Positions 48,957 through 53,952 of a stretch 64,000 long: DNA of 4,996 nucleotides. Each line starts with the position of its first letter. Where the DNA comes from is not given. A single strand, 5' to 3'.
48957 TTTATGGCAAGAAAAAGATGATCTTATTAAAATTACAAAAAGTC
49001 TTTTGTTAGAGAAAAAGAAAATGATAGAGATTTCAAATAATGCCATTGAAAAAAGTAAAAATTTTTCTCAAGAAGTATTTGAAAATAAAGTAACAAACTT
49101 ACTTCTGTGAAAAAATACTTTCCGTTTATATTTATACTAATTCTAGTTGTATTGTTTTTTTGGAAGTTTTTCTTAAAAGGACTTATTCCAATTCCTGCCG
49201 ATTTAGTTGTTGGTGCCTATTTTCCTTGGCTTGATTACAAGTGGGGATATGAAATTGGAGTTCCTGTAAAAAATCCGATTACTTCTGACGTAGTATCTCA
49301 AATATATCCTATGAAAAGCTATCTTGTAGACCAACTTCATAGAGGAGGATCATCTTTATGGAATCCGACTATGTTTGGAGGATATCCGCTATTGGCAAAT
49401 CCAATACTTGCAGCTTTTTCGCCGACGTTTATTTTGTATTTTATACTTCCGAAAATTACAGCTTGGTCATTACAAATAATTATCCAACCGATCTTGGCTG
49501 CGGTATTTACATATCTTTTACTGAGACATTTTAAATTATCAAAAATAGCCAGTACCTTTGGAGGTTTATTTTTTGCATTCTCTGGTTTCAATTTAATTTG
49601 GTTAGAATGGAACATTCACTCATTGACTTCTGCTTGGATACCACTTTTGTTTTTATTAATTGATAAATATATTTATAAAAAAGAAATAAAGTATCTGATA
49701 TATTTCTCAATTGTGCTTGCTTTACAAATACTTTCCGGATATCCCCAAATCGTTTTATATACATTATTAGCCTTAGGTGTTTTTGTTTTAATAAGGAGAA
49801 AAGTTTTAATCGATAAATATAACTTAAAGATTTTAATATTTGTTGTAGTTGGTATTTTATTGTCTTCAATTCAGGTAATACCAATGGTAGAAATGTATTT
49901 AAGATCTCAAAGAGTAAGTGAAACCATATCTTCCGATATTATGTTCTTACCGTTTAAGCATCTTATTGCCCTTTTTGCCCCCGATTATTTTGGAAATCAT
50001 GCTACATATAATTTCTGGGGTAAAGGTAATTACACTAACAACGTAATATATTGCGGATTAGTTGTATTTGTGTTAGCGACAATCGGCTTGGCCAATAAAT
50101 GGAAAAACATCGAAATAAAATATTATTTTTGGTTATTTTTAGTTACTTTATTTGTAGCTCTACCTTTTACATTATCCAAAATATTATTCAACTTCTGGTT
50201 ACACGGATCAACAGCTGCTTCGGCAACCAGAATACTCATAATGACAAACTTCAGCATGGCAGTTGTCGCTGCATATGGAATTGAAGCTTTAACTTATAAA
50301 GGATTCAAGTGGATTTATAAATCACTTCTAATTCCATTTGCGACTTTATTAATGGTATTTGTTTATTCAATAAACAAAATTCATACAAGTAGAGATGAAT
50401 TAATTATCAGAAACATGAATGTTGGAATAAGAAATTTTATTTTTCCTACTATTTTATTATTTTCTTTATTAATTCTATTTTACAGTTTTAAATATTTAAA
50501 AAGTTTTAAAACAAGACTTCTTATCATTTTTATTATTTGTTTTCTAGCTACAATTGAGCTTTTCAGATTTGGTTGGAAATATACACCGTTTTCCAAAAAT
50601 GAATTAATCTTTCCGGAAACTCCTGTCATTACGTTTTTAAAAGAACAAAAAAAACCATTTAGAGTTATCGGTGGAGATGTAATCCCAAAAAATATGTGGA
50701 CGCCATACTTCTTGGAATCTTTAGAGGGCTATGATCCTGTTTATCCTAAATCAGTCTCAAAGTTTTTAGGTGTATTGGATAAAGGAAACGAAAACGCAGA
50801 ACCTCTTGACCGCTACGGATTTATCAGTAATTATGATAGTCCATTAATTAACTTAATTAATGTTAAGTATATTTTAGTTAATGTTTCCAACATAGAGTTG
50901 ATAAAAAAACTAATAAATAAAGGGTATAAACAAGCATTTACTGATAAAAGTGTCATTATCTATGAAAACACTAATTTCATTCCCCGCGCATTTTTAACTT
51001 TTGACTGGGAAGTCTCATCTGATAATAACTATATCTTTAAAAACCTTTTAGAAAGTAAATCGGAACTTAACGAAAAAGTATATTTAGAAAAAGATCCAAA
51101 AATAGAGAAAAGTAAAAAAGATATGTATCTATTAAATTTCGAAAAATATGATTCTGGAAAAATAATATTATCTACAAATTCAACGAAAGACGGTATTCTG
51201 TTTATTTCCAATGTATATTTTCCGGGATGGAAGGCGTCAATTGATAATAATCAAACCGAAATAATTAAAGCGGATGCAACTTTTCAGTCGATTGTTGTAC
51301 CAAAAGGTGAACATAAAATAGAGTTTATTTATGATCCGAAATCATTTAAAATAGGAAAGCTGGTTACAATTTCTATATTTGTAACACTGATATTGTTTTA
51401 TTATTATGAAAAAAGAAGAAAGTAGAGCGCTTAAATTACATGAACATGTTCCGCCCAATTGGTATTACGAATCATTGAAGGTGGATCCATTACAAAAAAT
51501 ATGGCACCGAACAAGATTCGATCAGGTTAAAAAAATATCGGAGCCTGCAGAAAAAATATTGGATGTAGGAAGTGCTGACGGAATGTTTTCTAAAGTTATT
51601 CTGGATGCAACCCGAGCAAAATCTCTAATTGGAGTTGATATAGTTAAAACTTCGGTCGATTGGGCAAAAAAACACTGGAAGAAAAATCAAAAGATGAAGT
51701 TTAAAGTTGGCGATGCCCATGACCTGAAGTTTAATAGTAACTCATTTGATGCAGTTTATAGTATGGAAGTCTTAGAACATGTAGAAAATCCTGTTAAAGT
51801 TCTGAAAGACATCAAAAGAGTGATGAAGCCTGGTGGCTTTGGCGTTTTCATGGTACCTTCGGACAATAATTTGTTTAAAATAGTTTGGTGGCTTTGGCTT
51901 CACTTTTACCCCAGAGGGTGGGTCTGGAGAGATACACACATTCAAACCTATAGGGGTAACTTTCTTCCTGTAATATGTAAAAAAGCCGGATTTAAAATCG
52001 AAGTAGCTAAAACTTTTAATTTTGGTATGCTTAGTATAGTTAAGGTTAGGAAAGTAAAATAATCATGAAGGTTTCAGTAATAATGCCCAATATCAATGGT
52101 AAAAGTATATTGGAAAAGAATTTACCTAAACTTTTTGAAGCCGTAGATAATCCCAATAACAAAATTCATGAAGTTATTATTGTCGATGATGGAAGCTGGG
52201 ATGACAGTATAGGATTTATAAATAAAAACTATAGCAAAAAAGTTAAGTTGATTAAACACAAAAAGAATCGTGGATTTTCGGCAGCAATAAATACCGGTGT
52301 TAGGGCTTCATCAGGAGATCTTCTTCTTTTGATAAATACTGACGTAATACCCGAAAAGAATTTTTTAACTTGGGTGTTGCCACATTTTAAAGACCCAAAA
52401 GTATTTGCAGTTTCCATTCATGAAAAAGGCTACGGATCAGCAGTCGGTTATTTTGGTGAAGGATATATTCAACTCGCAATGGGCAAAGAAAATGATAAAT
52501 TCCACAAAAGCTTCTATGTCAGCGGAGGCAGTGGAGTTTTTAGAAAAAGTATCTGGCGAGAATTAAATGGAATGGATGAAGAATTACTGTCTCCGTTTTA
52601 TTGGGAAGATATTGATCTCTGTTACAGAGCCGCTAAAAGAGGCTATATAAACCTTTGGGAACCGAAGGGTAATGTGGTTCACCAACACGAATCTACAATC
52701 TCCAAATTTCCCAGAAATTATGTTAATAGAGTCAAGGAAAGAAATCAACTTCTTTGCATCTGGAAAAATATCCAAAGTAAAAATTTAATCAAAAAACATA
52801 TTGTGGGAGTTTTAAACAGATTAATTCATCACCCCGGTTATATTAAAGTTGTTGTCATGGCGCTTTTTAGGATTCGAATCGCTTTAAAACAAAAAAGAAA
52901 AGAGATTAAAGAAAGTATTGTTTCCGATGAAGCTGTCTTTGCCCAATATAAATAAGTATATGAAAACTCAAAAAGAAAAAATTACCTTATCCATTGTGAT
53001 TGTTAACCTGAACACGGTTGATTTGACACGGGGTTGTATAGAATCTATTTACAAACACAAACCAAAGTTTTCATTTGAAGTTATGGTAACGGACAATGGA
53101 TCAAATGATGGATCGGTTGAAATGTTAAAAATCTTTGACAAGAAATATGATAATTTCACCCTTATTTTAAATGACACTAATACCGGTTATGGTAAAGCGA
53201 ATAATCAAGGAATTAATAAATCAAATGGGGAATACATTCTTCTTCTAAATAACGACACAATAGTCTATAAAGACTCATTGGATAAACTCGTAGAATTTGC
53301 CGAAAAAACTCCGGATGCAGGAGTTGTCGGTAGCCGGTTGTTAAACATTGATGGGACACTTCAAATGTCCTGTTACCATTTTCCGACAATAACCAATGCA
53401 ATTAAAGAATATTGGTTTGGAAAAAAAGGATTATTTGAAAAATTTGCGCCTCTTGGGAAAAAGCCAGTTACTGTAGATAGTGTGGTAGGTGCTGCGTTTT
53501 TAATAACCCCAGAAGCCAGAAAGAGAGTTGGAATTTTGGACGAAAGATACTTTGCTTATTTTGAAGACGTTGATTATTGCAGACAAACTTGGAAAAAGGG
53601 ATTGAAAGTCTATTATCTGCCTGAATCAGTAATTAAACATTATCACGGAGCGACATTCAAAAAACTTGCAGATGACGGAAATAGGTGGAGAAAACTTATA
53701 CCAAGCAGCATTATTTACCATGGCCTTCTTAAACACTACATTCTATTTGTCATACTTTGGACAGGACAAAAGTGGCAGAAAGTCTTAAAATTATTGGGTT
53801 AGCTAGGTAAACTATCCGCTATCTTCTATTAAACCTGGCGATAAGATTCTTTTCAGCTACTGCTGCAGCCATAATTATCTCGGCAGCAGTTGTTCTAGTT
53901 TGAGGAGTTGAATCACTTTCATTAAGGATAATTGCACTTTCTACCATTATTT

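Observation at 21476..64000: Massive expansion of GT-C (PMT_2/ArnT/YfhO/GT87-like) membrane glycosyltransferases, together with Dpm1-like donors, flippase, methyltransferases and esterase: a candidate elaborate envelope or protein glycosylation system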

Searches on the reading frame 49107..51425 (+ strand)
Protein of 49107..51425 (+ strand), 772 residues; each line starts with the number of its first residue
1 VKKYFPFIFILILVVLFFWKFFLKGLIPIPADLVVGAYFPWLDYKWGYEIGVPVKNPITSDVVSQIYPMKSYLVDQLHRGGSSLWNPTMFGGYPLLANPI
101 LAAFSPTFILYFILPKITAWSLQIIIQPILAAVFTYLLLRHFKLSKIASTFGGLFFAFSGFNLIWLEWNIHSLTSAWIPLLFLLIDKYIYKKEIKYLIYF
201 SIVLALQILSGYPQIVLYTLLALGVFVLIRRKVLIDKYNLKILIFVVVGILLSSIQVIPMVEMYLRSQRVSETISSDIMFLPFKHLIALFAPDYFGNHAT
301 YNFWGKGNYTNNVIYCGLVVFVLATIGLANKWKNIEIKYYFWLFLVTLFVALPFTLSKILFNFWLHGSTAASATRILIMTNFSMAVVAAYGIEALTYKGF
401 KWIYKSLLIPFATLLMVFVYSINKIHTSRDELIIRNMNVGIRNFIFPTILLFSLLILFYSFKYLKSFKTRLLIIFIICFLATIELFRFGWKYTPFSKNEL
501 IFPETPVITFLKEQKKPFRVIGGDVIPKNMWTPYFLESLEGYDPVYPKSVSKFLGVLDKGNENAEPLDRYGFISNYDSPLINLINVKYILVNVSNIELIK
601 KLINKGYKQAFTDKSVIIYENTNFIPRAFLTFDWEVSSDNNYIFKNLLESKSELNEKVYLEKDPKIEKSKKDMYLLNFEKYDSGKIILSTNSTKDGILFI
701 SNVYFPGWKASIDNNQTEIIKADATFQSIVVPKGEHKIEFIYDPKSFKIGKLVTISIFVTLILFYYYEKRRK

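Call 5: search_protein_families(library=pfam, proteins=[window:49107-51425:+], max_evalue=0.01)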
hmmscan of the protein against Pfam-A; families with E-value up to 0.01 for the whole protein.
window:49107-51425:+ (772 aa): 1 family
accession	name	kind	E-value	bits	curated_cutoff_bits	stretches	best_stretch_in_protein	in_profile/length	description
PF09586.16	YfhO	-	2.6e-23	82.8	28.5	2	57-631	26-594/835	Bacterial membrane protein YfhO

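Call 18: search_protein_families(library=ncbifam, proteins=[window:49107-51425:+], max_evalue=0.1)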
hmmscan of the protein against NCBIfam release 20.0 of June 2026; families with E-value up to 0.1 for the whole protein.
window:49107-51425:+ (772 aa): 2 families
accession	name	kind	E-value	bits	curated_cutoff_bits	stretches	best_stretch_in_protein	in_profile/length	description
NF047589.1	GlcsyltransPgfM1Strep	equivalog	6.6e-07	27.7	1400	1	676-767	861-953/955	glycosyltransferase PgfM1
NF047590.1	GlcsyltransPgfM2Strep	equivalog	8.4e-06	24.2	1500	1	696-769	808-881/884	glycosyltransferase PgfM2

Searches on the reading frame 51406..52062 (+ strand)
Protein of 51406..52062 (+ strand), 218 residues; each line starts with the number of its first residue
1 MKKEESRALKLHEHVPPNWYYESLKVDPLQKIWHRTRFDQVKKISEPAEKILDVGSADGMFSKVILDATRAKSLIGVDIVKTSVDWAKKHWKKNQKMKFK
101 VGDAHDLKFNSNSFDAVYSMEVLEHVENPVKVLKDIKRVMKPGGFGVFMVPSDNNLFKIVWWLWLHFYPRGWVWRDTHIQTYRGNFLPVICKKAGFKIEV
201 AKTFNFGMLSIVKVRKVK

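Call 5: search_protein_families(library=pfam, proteins=[window:51406-52062:+], max_evalue=0.01)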
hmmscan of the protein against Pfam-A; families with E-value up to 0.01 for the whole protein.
window:51406-52062:+ (218 aa): 15 families
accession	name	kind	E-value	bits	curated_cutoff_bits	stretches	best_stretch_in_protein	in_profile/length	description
PF08241.18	Methyltransf_11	-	3.4e-24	85.8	21.2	1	52-147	1-94/95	Methyltransferase domain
PF13489.12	Methyltransf_23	-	1e-21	77.8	27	1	44-198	16-161/164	Methyltransferase domain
PF13649.12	Methyltransf_25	-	4.7e-20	72.5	27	1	51-144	1-97/97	Methyltransferase domain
PF13847.12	Methyltransf_31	-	2.5e-19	69.8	27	1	47-145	3-106/145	Methyltransferase domain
PF08242.18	Methyltransf_12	-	1.7e-14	54.7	30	1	52-145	1-97/98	Methyltransferase domain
PF01209.24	Ubie_methyltran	-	4.3e-10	39.8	20.1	1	31-150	33-153/233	ubiE/COQ5 methyltransferase family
PF05219.18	DREV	-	8.9e-07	28.7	26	1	47-144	94-182/265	DREV methyltransferase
PF08003.17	Methyltransf_9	-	4.7e-06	26.2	23.8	1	48-145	116-214/315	Protein of unknown function (DUF1698)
PF01728.25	FtsJ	-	1e-05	26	24.1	1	40-111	14-82/181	FtsJ-like methyltransferase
PF07021.18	MetW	-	0.00021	21.4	21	1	35-141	1-103/193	Methionine biosynthesis protein MetW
PF12847.13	Methyltransf_18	-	0.00039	20.9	27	1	36-102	3-72/151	Methyltransferase domain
PF02353.26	CMAS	-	0.00046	20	27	1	46-145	61-161/273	Mycolic acid cyclopropane synthetase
PF05175.20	MTS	-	0.00096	19.3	23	1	45-117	28-102/170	Methyltransferase small domain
PF06325.19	PrmA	-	0.0013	18.7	22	1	42-145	156-255/296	Ribosomal protein L11 methyltransferase (PrmA)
PF03141.22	Methyltransf_29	-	0.0053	15.8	23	1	44-150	114-219/506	Putative S-adenosyl-L-methionine-dependent methyltransferase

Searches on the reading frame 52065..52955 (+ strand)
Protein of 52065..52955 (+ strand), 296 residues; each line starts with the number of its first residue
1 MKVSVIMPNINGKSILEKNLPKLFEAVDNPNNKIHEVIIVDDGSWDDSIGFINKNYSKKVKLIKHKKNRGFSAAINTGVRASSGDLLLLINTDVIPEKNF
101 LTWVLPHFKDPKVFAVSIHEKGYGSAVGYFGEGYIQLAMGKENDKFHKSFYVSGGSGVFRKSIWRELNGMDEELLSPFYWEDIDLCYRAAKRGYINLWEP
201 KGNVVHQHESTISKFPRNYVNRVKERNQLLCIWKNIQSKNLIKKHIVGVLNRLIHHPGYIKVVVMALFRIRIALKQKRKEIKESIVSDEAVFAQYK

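Call 5: search_protein_families(library=pfam, proteins=[window:52065-52955:+], max_evalue=0.01)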
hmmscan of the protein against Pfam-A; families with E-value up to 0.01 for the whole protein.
window:52065-52955:+ (296 aa): 3 families
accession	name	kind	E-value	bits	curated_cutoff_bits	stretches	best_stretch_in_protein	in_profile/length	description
PF00535.33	Glycos_transf_2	-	5.8e-23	82.1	23.3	1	4-164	1-165/168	Glycosyl transferase family 2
PF13641.12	Glyco_tranf_2_3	-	1.1e-13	52.1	27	1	3-215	3-220/230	Glycosyltransferase like family 2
PF13632.12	Glyco_trans_2_3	-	5.3e-05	23.5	27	1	88-211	3-128/198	Glycosyl transferase family group 2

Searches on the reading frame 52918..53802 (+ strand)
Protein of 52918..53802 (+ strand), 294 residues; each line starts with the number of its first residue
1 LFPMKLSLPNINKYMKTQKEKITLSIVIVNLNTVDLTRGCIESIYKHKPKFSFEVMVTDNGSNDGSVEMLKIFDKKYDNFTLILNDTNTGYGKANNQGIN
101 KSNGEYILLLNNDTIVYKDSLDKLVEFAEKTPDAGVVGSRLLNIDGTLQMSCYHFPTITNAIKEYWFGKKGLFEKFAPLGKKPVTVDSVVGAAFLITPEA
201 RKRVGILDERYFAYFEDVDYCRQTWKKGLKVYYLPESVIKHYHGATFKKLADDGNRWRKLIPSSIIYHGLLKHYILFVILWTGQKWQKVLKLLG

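Call 5: search_protein_families(library=pfam, proteins=[window:52918-53802:+], max_evalue=0.01)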
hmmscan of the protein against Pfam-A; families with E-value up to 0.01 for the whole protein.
window:52918-53802:+ (294 aa): 5 families
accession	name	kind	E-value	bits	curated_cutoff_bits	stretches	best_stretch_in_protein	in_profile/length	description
PF00535.33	Glycos_transf_2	-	9.3e-27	94.4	23.3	1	25-154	1-129/168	Glycosyl transferase family 2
PF13641.12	Glyco_tranf_2_3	-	6.1e-18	66.1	27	1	24-257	3-227/230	Glycosyltransferase like family 2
PF10111.15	Glyco_tranf_2_2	-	1.4e-06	28.5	27.3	1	46-137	20-120/276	Glycosyltransferase like family 2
PF13632.12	Glyco_trans_2_3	-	1.8e-06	28.4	27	1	106-258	1-140/198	Glycosyl transferase family group 2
PF13712.12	Glyco_tranf_2_5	-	4.4e-05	23.7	27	1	89-260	39-205/210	Glycosyltransferase like family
